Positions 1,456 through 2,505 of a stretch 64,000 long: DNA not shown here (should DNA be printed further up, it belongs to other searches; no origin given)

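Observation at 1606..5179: ECF sigma module whose anti-sigma sensor domain is a DsrE-like fold, paired with a secreted DsrE-like paralog and a porin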

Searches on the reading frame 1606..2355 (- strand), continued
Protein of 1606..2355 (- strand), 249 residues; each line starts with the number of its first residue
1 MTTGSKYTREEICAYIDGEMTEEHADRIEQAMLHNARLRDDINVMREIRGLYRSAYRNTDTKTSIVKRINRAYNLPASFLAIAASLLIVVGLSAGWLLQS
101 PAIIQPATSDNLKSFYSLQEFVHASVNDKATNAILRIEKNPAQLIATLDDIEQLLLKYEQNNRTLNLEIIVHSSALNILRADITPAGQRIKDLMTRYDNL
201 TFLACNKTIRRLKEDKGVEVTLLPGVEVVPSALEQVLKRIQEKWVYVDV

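Call 41: fold_search(model_id=the predicted structure, library=pdb)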
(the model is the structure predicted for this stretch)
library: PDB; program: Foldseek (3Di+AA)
matches with E <= 10: 1385; with E <= 0.001: 3
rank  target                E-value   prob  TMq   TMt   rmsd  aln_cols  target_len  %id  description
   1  1l1s                  5.9e-08  1.00  0.41  0.88   1.8       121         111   22  Structure of Protein of Unknown Function MTH1491 from Methanobacterium thermoautotrophicum (released 2002-05-29)
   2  8uja_A                3.4e-07  1.00  0.39  0.85   2.0       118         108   19  T33-fn10 - Designed Tetrahedral Protein Cage Using Fragment-based Hydrogen Bond Networks (released 2024-03-06)
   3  2pd2_A                4.9e-07  1.00  0.38  0.82   2.5       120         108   19  Crystal structure of (ST0148) conserved hypothetical from Sulfolobus Tokodaii Strain7 (released 2007-10-02)
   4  2cw6_D                1.8e-02  0.75  0.25  0.23   9.4       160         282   14  Crystal Structure of Human HMG-CoA Lyase: Insights into Catalysis and the Molecular Basis for Hydroxymethylglutaric Ac (released 2005-12-06)
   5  2qtl                  4.9e-02  0.14  0.15  0.11   9.7       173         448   13  Crystal Structure of the FAD-containing FNR-like Module of Human Methionine Synthase Reductase (released 2007-11-13)
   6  7zx3                  5.2e-02  0.20  0.17  0.09  11.7       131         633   15  C295D Mutant of Recombinant CODH-II (released 2023-03-15)
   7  4dql_A                5.2e-02  0.16  0.17  0.13  10.7       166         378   12  Crystal structure of the FAD binding domain of cytochrome P450 BM3 in complex with NADP+ (released 2012-03-07)
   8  4ycs_C                5.5e-02  0.14  0.14  0.22  10.8       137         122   14  Crystal structure of putative lipoprotein from Peptoclostridium difficile 630 (fragment) (released 2015-03-18)
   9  7zxl                  6.3e-02  0.18  0.17  0.09  11.5       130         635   14  H93A Mutant of Recombinant CODH-II (released 2023-03-15)
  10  2fb6                  7.2e-02  0.87  0.31  0.58   4.3       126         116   10  Structure of Conserved Protein of Unknown Function BT1422 from Bacteroides thetaiotaomicron (released 2006-01-24)
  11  7zx5                  7.2e-02  0.15  0.16  0.08  11.9       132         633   14  I567T Mutant of Recombinant CODH-II (released 2023-03-15)
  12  7zxx                  8.1e-02  0.15  0.16  0.08  11.9       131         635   13  K563H Mutant of Recombinant CODH-II (released 2023-03-15)
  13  6kv3_B                9.3e-02  0.47  0.22  0.22   6.6       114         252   11  Crystal Structure of NAD+ Synthetase from Staphylococcus aureus (released 2020-09-09)
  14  5ipf_D                9.9e-02  0.15  0.14  0.18  10.6       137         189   13  Crystal structure of Hypoxanthine-guanine phosphoribosyltransferase from Schistosoma mansoni in complex with IMP (released 2017-03-15)
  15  3no3                  9.9e-02  0.15  0.20  0.20  12.1       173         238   12  Crystal structure of a glycerophosphodiester phosphodiesterase (BDI_0402) from Parabacteroides distasonis ATCC 8503 at 1 (released 2010-07-28)
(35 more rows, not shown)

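Call 42: search_solved_structures(query=A2, max_evalue=10, show_alignments=3)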
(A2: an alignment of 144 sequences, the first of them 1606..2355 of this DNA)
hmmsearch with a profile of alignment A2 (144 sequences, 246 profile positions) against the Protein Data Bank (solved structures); distinct sequences matched with E-value up to 10: 14.
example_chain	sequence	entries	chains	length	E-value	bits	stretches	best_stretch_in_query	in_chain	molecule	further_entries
1l1s_A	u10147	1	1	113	4.9e-20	75.5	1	127-245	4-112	hypothetical protein MTH1491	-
2pd2_A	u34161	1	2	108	2.2e-11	47.1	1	137-244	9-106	Hypothetical protein ST0148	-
8uja_A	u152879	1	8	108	1.1e-08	38.3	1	143-244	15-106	T33-fn10: engineered DrsE like sulfur reductase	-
6in7_A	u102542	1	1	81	0.025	17.5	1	4-53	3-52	Sigma factor AlgU negative regulatory protein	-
8z6g_A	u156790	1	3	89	0.038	16.9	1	5-53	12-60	Anti sigma-E RseA, N-terminal domain protein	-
3vej_A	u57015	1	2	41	0.2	14.5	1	219-242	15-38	Ubiquitin-like protein MDY2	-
1p4x_A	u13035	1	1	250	0.22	14.4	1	106-156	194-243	staphylococcal accessory regulator A homologue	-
2lnz_A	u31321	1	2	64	0.5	13.2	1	219-242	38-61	Ubiquitin-like protein MDY2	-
1paq_A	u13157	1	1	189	0.6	13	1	13-62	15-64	Translation initiation factor eIF-2B epsilon subunit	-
8c24_C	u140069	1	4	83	0.61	12.9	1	4-53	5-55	Antitoxin ParD1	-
6adq_C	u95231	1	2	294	1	12.2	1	63-112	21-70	Cytochrome bc1 complex cytochrome c subunit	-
9spj_G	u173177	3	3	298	1.4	11.7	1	1-84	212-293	60S ribosomal protein L5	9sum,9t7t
8ovc_O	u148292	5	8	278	2.4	11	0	70-112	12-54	Cytochrome bc1 complex cytochrome c subunit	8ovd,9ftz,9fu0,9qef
7q21_C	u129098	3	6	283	2.8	10.8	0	68-112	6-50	Cytochrome bc1 complex cytochrome c subunit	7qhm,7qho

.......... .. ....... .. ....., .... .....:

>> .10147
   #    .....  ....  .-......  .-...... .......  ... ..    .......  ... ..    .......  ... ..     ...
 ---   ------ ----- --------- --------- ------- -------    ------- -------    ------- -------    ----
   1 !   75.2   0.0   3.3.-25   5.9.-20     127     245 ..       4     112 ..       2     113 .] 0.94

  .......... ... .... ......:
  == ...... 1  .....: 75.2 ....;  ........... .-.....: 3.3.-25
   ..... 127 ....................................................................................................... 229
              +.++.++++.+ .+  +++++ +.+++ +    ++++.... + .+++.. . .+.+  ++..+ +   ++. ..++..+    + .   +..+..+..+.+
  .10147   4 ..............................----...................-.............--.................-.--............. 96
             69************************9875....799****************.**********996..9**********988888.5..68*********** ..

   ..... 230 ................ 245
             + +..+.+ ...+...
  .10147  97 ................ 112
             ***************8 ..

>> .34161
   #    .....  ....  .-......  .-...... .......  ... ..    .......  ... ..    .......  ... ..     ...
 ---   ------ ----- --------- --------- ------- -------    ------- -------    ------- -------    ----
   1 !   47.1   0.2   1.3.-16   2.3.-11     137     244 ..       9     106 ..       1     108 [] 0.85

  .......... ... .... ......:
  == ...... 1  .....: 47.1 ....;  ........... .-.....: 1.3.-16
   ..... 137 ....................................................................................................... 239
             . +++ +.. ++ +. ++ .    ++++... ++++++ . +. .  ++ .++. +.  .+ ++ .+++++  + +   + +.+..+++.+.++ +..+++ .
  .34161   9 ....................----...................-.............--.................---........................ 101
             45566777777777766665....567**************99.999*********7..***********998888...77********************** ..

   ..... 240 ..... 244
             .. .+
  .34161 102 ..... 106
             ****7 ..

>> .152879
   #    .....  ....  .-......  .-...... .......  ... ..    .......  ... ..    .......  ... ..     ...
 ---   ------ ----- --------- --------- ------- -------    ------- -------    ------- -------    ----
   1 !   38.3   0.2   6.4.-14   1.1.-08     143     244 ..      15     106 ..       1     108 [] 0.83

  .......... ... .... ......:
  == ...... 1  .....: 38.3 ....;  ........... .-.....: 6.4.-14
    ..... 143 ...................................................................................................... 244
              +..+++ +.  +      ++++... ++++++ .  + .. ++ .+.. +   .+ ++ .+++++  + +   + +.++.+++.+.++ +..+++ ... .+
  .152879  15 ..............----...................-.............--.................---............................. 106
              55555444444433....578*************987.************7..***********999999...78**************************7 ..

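Call 43: search_protein_families(library=pfam, alignment_id=A2, max_evalue=0.01)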
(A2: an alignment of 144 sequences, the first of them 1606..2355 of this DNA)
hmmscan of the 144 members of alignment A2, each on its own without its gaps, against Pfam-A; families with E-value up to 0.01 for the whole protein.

A. member 1, window:1606-2355:- (249 aa): 1 family
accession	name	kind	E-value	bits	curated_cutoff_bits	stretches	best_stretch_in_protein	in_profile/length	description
PF13490.11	zf-HC2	-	0.0017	18.8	22.2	1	9-31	5-27/35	Putative zinc-finger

B. families by the number of members that match (of 144 scanned): 19 families
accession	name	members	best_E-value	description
PF02635.20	DsrE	48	3.6e-06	DsrE/DsrF-like family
PF13490.11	zf-HC2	38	6.6e-06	Putative zinc-finger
PF03872.18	RseA_N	6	7.4e-05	Anti sigma-E protein RseA, N-terminal domain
PF11859.13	DUF3379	4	0.0024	Protein of unknown function (DUF3379)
PF18514.6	MDY2_C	3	0.0023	Ubiquitin-like protein MDY2, C-terminal domain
PF16260.11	DUF4914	1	0.00017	Domain of unknown function (DUF4914)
PF20538.3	DUF6753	1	0.0021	Family of unknown function (DUF6753)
PF01973.23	MptE-like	1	0.0021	6-hydroxymethylpterin diphosphokinase MptE-like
PF19587.5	DUF6094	1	0.0023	Uncharacterised methyltransferase family (DUF6094)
PF14883.12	GHL13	1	0.0028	Hypothetical glycosyl hydrolase family 13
PF08146.17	BP28CT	1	0.0029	BP28CT (NUC211) domain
PF24771.2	Ig_CFAP74_1st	1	0.003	CFAP74 first Ig-like domain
PF10153.14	Efg1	1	0.0034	rRNA-processing protein Efg1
PF16013.10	DUF4781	1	0.0037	Domain of unknown function (DUF4781)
PF24704.1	DUF7667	1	0.0039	Family of unknown function (DUF7667)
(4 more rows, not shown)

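Call 55: find_related_loci(query=A1, collection=genome_contigs, flank=5000)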
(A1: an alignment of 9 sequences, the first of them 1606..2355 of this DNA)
Query A1 (249 aa) in genome_contigs; peptide patterns used: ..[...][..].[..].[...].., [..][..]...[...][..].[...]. (x = any residue, [..] = any of these).
49 stretches matched a pattern; 5 encode a relative of the query (tblastn E <= 1e-3); 5 distinct loci.
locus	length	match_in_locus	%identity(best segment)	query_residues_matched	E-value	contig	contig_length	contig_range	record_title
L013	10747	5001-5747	68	1-249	1e-112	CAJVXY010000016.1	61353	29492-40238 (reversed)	MAG TPA_asm: uncultured Acidiferrobacteraceae bacterium isolate DRR093004_bin.13_MetaBAT_v2.12.1_MAG genome assembly, co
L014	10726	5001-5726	32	7-249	1e-36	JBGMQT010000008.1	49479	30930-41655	MAG: Acidiferrobacterales bacterium isolate N04_metabat2_bin.86 NODE_56_length_49479_cov_17.562702, whole genome shotgun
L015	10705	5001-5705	30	14-249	4e-34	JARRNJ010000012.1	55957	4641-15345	MAG: Gammaproteobacteria bacterium isolate Spart_121_MAG scaffold_171, whole genome shotgun sequence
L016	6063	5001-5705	29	11-249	7e-25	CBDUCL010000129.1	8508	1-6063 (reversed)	MAG TPA_asm: uncultured Chromatiales bacterium isolate ERR2431959_binner123_Refined_29 genome assembly, contig: ERZ23878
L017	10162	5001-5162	46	196-249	2e-12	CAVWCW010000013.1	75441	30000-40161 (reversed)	MAG: uncultured Gammaproteobacteria bacterium isolate MFD03804.bin.1.42 genome assembly, contig: contig_55236, whole gen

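Call 69: list_cluster_members(proteins=[P0159, P0163, P0212, P0187, P0197, P0089, P0169, P0004, P0168, P0175])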
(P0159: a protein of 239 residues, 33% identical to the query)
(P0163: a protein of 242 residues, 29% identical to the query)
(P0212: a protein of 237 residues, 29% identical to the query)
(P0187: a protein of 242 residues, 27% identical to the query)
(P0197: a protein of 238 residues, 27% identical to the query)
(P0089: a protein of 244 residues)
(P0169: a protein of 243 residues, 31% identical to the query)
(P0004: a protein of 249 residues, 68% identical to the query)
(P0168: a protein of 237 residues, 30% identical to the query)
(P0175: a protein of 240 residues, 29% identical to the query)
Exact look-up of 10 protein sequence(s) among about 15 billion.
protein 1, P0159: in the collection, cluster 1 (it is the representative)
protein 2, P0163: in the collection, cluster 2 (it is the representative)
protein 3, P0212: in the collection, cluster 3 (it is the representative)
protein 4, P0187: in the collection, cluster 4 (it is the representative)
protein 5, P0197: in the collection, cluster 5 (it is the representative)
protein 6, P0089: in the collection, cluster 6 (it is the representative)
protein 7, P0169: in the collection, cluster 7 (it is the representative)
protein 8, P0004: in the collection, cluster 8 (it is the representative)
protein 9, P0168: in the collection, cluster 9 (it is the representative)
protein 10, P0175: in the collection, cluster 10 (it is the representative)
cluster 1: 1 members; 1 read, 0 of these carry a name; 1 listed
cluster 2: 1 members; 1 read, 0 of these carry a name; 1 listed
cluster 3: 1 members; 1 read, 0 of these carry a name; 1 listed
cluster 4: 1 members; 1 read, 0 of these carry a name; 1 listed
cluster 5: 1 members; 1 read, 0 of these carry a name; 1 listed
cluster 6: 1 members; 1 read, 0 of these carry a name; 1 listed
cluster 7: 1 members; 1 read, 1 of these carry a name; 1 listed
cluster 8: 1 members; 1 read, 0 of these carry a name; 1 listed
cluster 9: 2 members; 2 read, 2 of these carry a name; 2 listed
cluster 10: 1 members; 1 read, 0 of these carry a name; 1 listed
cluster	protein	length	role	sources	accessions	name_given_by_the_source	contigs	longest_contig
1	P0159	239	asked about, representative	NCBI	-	-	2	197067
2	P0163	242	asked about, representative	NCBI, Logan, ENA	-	-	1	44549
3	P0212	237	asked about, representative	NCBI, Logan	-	-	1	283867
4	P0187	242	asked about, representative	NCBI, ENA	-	-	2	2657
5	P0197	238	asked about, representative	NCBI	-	-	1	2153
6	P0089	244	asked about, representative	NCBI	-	-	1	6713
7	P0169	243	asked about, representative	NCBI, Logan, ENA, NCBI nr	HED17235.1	MAG TPA: hypothetical protein ENI64_10550 [Gammaproteobacteria bacterium] | hypothetical protein [Gammaproteobacteria bacterium]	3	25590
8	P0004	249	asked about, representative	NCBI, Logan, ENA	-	-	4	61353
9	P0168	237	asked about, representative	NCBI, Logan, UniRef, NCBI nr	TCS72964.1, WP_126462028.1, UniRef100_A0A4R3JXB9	intracellular sulfur oxidation DsrE/DsrF family protein [Sulfuritortus calidifontis] | Intracellular sulfur oxidation DsrE/DsrF family protein n=1 Tax=Sulfuritortus ... | DsrE family protein [Sulfuritortus calidifontis]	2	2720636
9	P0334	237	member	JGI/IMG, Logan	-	intracellular sulfur oxidation DsrE/DsrF family protein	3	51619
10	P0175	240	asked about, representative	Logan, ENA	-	-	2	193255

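Call 82: find_encoding_contigs(protein=P0191, flank=5000, max_places=1)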
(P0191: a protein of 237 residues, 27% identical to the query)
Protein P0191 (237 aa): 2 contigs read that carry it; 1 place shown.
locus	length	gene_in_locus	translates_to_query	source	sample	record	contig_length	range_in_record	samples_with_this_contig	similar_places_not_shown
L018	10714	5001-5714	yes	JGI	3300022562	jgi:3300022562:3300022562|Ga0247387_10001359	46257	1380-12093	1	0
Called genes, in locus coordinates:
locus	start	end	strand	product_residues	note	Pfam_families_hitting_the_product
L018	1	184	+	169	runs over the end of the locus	PF13686:DrsE_2, PF02635:DsrE (weak)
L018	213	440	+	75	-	PF01206:TusA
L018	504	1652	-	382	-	PF04143:Sulf_transp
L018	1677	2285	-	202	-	PF13899:Thioredoxin_7, PF13098:Thioredoxin_2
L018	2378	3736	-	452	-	PF07396:Porin_O_P (weak)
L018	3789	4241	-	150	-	-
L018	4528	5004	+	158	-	PF04542:Sigma70_r2, PF08281:Sigma70_r4_2, PF04545:Sigma70_r4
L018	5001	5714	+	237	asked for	-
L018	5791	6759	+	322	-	PF13531:SBP_bac_11, PF01547:SBP_bac_1 (weak)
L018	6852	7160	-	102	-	PF08770:SoxZ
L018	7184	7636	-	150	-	PF13501:SoxY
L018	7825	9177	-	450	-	PF10396:TrmE_N, PF12631:MnmE_helical, PF01926:MMR_HSR1, PF02421:FeoB_N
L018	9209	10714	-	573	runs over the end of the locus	PF14849:YidC_periplas, PF02096:60KD_IMP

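Call 83: find_encoding_contigs(protein=P0206, flank=5000, max_places=1)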
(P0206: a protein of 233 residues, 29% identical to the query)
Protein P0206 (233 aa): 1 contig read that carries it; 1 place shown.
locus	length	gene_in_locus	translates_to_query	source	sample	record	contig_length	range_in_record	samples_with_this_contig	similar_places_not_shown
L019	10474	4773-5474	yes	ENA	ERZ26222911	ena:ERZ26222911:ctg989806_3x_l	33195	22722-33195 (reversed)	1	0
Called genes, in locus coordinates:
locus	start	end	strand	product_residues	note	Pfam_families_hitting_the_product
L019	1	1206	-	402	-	?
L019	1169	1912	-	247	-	-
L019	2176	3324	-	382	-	PF04143:Sulf_transp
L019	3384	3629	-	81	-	-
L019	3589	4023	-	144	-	PF13899:Thioredoxin_7, PF13098:Thioredoxin_2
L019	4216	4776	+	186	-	PF04542:Sigma70_r2, PF22029:PhyR_sigma2 (weak), PF08281:Sigma70_r4_2, PF04545:Sigma70_r4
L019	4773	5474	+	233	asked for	-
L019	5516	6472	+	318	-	PF13531:SBP_bac_11, PF01547:SBP_bac_1 (faint)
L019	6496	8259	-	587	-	PF02872:5_nucleotid_C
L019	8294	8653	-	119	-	-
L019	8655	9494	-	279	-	PF21342:SoxA-TsdA_cyt-c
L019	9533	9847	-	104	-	PF08770:SoxZ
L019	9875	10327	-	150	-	PF13501:SoxY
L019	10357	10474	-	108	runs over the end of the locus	PF13442:Cytochrome_CBB3 (weak)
